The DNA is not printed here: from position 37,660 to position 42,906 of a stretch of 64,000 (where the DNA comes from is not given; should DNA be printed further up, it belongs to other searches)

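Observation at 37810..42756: Giant 1648-aa lipoprotein with an 11-Gly tether and oligo-glycine beta-helix-like repeats, inside an island of secreted proteins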

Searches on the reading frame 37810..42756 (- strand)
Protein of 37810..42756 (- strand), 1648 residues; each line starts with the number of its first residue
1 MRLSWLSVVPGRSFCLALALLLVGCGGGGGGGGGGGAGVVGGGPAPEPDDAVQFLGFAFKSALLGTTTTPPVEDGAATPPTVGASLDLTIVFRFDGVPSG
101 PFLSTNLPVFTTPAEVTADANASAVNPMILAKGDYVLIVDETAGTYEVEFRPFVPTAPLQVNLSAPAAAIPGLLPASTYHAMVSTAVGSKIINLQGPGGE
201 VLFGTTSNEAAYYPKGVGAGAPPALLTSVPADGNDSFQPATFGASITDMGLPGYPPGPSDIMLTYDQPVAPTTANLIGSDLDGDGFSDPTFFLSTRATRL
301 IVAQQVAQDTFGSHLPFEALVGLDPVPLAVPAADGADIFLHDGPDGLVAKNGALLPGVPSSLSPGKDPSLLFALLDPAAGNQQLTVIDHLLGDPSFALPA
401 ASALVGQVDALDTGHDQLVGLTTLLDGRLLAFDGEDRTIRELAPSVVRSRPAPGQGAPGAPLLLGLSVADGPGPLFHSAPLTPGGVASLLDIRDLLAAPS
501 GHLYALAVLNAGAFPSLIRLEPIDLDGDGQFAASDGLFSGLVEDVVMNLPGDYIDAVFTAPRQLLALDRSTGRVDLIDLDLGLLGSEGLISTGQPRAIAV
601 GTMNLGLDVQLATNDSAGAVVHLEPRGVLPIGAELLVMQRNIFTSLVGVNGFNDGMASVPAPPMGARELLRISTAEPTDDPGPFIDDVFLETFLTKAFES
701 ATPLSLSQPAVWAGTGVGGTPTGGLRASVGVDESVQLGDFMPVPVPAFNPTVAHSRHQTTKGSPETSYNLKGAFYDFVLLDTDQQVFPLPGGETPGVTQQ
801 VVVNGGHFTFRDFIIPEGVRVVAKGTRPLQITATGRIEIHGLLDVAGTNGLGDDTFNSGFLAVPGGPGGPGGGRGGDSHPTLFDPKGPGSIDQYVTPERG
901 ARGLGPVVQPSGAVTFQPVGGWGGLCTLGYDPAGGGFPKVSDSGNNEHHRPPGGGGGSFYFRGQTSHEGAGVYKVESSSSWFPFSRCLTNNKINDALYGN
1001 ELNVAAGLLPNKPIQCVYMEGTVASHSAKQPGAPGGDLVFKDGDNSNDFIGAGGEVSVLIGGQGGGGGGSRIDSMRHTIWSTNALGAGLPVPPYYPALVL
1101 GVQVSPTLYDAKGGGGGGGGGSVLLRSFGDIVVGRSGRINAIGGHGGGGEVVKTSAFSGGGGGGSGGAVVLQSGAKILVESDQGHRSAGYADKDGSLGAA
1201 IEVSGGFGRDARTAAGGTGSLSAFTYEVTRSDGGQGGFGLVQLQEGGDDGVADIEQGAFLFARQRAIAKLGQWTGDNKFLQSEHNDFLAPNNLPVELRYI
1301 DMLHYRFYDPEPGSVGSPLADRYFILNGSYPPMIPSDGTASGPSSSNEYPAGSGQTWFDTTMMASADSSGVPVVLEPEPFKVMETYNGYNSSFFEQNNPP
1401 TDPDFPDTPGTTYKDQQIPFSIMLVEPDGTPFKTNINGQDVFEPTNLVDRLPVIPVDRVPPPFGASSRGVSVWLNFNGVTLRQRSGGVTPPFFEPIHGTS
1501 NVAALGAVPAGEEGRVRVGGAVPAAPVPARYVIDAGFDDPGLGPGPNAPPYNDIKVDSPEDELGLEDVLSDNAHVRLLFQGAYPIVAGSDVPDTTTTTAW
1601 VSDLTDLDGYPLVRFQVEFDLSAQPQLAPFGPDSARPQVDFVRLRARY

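Call 5: search_protein_families(library=pfam, proteins=[window:37810-42756:-], max_evalue=0.01)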
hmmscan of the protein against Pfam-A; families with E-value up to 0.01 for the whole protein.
window:37810-42756:- (1648 aa): 0 families

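Call 6: search_protein_families(library=ncbifam, proteins=[window:37810-42756:-], max_evalue=0.01)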
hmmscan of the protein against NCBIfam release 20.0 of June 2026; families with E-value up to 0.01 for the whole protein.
window:37810-42756:- (1648 aa): 0 families

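Call 9: search_solved_structures(query=window:37810-42756:-, max_evalue=1)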
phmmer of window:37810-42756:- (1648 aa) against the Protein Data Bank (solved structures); distinct sequences matched with E-value up to 1: 4.
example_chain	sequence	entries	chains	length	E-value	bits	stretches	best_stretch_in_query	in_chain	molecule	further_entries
1yk0_A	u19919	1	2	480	0.11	13.4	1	15-44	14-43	Atrial natriuretic peptide clearance receptor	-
1yk1_A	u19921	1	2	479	0.12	13.3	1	15-44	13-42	Atrial natriuretic peptide clearance receptor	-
9jsd_A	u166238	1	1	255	0.15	13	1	22-53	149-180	Vacuolar-sorting protein SNF7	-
6r2q_C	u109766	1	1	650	0.61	11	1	17-73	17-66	Decaheme c-type cytochrome, OmcA/MtrC family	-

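Call 10: find_homologous_proteins(query=window:37810-42756:-, region=1-1648)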
Query window:37810-42756:-, residues 1-1648 (1648 aa): 55 proteins with E <= 0.001 among 8000 candidates.
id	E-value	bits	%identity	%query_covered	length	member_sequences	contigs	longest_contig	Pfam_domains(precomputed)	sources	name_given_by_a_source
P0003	0.0e+0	3394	93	98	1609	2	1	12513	-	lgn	-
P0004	0.0e+0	2807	75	100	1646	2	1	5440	-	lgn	-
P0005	0.0e+0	2666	71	100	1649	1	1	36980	-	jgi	-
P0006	0.0e+0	2656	71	100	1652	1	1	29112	-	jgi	jgi:hypothetical protein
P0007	0.0e+0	1863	57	97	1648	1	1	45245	-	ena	-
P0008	0.0e+0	1792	55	97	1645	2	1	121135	-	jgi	jgi:hypothetical protein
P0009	0.0e+0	1776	54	97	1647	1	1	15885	-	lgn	-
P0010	0.0e+0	1734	54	97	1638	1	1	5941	-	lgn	-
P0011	0.0e+0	1701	54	97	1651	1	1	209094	-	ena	-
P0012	0.0e+0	1667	53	97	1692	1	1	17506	-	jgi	-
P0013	0.0e+0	1619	52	97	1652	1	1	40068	-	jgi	jgi:hypothetical protein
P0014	0.0e+0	1616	52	97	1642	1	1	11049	-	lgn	-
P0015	0.0e+0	1611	51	97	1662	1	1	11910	-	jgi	jgi:hypothetical protein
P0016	0.0e+0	1605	51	97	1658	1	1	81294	-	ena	-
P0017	0.0e+0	1590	52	97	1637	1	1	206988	-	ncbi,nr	ncbi:MAG: hypothetical protein H6825_05705 [Planctomycetes bacterium]|nr:hypothetical protein [Planc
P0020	0.0e+0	1570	51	97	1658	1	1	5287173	-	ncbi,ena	-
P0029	0.0e+0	1509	49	97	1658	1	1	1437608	-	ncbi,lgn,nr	ncbi:MAG: hypothetical protein DHS20C15_11450 [Planctomycetota bacterium]|nr:MAG: hypothetical prote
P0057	1.5e-5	41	25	19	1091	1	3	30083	PF13205.13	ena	-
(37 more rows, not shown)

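Call 19: search_solved_structures(query=A1, max_evalue=10, show_alignments=3)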
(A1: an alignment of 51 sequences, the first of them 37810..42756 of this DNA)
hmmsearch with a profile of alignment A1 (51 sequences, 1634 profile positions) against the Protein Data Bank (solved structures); distinct sequences matched with E-value up to 10: 3.
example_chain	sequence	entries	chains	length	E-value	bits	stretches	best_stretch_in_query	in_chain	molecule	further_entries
4il1_A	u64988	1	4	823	0.27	11.7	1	20-98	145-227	Calmodulin, Calcineurin subunit B type 1, Serine/threonine-protein phosphatase 2B catalyti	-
3e4r_A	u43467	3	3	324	0.59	10.6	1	1464-1520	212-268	Nitrate transport protein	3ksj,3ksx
7xq8_B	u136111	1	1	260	1.4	9.4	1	1120-1162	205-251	B-cell antigen receptor complex-associated protein beta chain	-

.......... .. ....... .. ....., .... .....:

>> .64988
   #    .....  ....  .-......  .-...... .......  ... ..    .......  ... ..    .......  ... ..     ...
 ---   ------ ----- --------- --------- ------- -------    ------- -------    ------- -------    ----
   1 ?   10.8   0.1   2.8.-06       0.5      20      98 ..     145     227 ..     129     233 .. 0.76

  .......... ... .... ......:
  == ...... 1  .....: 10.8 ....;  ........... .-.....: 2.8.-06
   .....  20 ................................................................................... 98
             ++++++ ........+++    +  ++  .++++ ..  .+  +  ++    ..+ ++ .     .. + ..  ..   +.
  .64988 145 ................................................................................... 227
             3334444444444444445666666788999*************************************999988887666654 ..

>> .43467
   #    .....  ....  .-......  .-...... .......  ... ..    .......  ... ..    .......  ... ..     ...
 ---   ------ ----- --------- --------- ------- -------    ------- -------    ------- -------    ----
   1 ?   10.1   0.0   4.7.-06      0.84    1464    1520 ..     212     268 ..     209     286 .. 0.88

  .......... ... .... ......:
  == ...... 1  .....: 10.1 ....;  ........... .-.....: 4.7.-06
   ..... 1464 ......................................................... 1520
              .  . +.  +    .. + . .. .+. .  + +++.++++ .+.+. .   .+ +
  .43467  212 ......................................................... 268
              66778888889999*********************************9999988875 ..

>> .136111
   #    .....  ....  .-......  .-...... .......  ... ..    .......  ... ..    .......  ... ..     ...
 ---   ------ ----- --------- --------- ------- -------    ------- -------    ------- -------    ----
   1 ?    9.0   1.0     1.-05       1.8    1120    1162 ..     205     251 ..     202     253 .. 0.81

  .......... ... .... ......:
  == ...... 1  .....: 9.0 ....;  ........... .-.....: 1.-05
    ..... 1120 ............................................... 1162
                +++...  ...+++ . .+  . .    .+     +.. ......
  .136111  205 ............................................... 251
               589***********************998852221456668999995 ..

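Call 33: find_homologous_proteins(query=window:37810-42756:-, region=775-1250, max_evalue=0.001)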
Query window:37810-42756:-, residues 775-1250 (476 aa): 173 proteins with E <= 0.001 among 8000 candidates; the best 120 are listed.
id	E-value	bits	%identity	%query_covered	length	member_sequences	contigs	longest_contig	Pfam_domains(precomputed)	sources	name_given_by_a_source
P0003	2.1e-283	959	91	100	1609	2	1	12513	-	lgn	-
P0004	3.6e-255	866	81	100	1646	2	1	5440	-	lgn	-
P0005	5.7e-240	816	78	99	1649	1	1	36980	-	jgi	-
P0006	3.7e-237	807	76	100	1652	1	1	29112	-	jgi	jgi:hypothetical protein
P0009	4.8e-199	681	67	99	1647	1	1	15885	-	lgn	-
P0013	9.9e-194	663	65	99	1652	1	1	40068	-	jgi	jgi:hypothetical protein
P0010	7.9e-193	660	66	99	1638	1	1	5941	-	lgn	-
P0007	3.0e-192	658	66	99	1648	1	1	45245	-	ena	-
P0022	2.4e-190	652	65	99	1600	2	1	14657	-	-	-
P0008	5.0e-190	651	64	99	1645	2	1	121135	-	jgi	jgi:hypothetical protein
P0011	2.7e-186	639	65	99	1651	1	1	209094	-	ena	-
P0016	3.1e-184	632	64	99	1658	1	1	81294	-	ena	-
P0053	5.1e-184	631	63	100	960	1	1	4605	-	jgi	jgi:hypothetical protein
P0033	2.8e-183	629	61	100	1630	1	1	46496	-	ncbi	-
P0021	2.9e-183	629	64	99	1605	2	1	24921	-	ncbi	ncbi:MAG: hypothetical protein ACI9EF_000494 [Pseudohongiellaceae bacterium]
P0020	4.1e-168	579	58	100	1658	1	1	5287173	-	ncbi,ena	-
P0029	1.2e-165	571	58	99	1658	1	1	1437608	-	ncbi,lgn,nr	ncbi:MAG: hypothetical protein DHS20C15_11450 [Planctomycetota bacterium]|nr:MAG: hypothetical prote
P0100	6.0e-47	179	37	92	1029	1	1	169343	-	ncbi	ncbi:MAG: hypothetical protein AB1486_00230 [Planctomycetota bacterium]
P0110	2.4e-44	170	38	92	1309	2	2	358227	-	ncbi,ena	-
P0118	1.2e-42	165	36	90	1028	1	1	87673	PF13205.13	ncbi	ncbi:MAG: Ig-like domain-containing protein [Planctomycetota bacterium]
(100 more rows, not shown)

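Call 51: find_encoding_contigs(protein=P0020, flank=10000, max_places=2)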
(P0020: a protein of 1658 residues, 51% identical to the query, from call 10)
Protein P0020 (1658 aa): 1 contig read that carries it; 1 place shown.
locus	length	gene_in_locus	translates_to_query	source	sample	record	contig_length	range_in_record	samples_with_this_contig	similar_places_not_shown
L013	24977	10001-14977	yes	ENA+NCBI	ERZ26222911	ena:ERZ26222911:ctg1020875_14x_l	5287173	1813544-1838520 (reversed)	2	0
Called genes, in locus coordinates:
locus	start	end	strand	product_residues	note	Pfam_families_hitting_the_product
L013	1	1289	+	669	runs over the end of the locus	-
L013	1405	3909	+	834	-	-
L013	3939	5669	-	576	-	PF02838:Glyco_hydro_20b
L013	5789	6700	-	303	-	PF01063:Aminotran_4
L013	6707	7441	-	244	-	PF19798:Sulfotransfer_5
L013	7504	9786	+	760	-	PF00270:DEAD, PF04851:ResIII, PF12029:DUF3516 (faint)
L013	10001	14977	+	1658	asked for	-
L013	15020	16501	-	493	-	PF00884:Sulfatase, PF01663:Phosphodiest, PF16347:SGSH_C (faint)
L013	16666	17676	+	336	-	PF02540:NAD_synthase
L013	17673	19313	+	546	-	-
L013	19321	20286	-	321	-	-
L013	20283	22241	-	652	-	PF00884:Sulfatase, PF01663:Phosphodiest (weak), PF16347:SGSH_C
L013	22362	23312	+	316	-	PF01734:Patatin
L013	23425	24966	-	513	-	-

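Call 52: find_encoding_contigs(protein=P0029, flank=10000, max_places=2)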
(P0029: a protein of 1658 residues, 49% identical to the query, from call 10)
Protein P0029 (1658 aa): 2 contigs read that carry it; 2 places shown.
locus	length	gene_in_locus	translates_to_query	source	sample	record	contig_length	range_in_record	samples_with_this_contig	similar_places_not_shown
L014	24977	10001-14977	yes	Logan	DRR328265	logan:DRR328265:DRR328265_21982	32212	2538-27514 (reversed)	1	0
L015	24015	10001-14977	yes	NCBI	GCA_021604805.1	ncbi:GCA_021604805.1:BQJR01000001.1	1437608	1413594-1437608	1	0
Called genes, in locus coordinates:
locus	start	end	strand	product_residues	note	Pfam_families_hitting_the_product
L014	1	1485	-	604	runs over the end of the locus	PF01839:FG-GAP (faint), PF13517:FG-GAP_3, PF07593:UnbV_ASPIC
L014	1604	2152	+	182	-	PF13646:HEAT_2 (weak), PF02985:HEAT (weak), PF08755:YccV-like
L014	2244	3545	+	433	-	PF01979:Amidohydro_1, PF07969:Amidohydro_3 (weak)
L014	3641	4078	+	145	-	PF00072:Response_reg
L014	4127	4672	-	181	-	PF00578:AhpC-TSA, PF08534:Redoxin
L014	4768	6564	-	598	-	PF01343:Peptidase_S49, PF00574:CLP_protease (weak), PF01972:SDH_protease (weak), PF01343:Peptidase_S49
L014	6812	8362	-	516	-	PF03372:Exo_endo_phos (faint)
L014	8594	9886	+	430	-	PF01773:Nucleos_tra2_N, PF07670:Gate, PF07662:Nucleos_tra2_C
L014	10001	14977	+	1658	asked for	-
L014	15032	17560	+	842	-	PF00270:DEAD, PF00271:Helicase_C, PF04408:WHD_HA2 (weak), PF08482:HrpB_C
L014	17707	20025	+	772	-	-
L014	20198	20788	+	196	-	-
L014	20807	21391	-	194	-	-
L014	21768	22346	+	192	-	-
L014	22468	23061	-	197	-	PF07617:DUF1579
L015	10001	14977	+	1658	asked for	-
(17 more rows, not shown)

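Call 53: find_encoding_contigs(protein=P0100, flank=10000, max_places=1)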
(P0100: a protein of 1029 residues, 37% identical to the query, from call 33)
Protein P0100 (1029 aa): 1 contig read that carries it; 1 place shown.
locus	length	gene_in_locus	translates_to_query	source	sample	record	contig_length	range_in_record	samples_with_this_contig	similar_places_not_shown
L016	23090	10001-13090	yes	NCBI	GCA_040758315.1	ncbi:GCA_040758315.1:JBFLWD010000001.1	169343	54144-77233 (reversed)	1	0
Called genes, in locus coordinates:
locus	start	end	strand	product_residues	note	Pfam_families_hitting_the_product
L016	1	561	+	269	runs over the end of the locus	PF03309:Pan_kinase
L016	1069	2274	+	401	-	PF10396:TrmE_N, PF01926:MMR_HSR1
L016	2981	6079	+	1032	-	-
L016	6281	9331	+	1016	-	-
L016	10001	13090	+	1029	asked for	-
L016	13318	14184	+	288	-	PF13205:Big_5 (faint)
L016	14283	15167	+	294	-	PF06750:A24_N_bact, PF01478:Peptidase_A24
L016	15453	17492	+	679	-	PF00009:GTP_EFTU, PF22042:EF-G_D2, PF03144:GTP_EFTU_D2 (weak), PF14492:EFG_III, PF03764:EFG_IV, PF00679:EFG_C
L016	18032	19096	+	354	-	PF00437:T2SSE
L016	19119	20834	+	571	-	PF05157:MshEN, PF00437:T2SSE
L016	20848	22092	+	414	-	PF28597:T2SSF_N, PF00482:T2SSF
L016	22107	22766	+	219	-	PF13428:TPR_14 (faint), PF13432:TPR_16 (weak)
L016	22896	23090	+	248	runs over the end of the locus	PF07963:N_methyl, PF11453:DUF2950 (faint)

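Call 54: find_encoding_contigs(protein=P0110, flank=10000, max_places=1)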
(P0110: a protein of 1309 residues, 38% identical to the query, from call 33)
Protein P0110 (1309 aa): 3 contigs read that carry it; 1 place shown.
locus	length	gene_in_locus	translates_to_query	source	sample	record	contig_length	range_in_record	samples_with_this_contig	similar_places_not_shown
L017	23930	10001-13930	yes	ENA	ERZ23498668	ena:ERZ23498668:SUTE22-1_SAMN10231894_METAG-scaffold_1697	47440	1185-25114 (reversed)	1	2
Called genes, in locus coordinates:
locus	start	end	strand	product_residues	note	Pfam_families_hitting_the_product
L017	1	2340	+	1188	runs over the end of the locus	PF01564:Spermine_synth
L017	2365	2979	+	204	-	PF00484:Pro_CA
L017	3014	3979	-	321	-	PF01479:S4, PF00849:PseudoU_synth_2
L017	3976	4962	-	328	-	PF20511:PMI_typeI_cat, PF21621:MPI_cupin_dom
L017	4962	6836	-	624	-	PF02463:SMC_N, PF13476:AAA_23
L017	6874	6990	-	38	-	-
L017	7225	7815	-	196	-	PF03602:Cons_hypoth95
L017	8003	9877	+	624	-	PF16697:Yop-YscD_cpl, PF00498:FHA, PF00092:VWA, PF13519:VWA_2 (weak), PF25106:VWA_4 (weak)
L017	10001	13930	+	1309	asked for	-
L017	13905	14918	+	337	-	PF13620:CarboxypepD_reg (faint)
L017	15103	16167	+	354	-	PF14326:DUF4384 (weak)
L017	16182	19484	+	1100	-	PF00656:Peptidase_C14, PF07719:TPR_2 (faint), PF03781:FGE-sulfatase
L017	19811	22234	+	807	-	-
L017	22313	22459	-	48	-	-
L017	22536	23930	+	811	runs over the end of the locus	-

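Call 65: find_encoding_contigs(protein=P0003, flank=4000, max_places=2)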
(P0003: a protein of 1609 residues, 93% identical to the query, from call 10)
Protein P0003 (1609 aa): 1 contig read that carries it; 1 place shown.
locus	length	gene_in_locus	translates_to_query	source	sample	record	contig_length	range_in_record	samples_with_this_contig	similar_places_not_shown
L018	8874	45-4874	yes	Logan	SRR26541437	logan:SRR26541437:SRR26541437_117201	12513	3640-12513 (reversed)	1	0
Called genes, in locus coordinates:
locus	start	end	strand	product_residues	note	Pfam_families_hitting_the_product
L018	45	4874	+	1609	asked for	-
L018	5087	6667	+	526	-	PF03372:Exo_endo_phos (faint)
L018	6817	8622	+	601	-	PF01343:Peptidase_S49, PF00574:CLP_protease (weak), PF01343:Peptidase_S49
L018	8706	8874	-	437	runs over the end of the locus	PF01979:Amidohydro_1, PF07969:Amidohydro_3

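Call 74: search_protein_families(library=pfam, proteins=[P0118, P0057], max_evalue=0.01)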
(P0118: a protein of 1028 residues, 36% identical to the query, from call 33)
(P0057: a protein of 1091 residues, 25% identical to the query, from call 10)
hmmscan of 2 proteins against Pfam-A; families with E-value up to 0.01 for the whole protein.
P0118 (1028 aa): 1 family
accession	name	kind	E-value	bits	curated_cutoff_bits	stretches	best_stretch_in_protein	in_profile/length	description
PF13205.12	Big_5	-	1e-06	29.8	23.6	1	65-145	18-80/105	Bacterial Ig-like domain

P0057 (1091 aa): 1 family
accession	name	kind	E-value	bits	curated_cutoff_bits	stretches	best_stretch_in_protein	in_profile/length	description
PF13205.12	Big_5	-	9e-08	33.2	23.6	1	33-110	2-71/105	Bacterial Ig-like domain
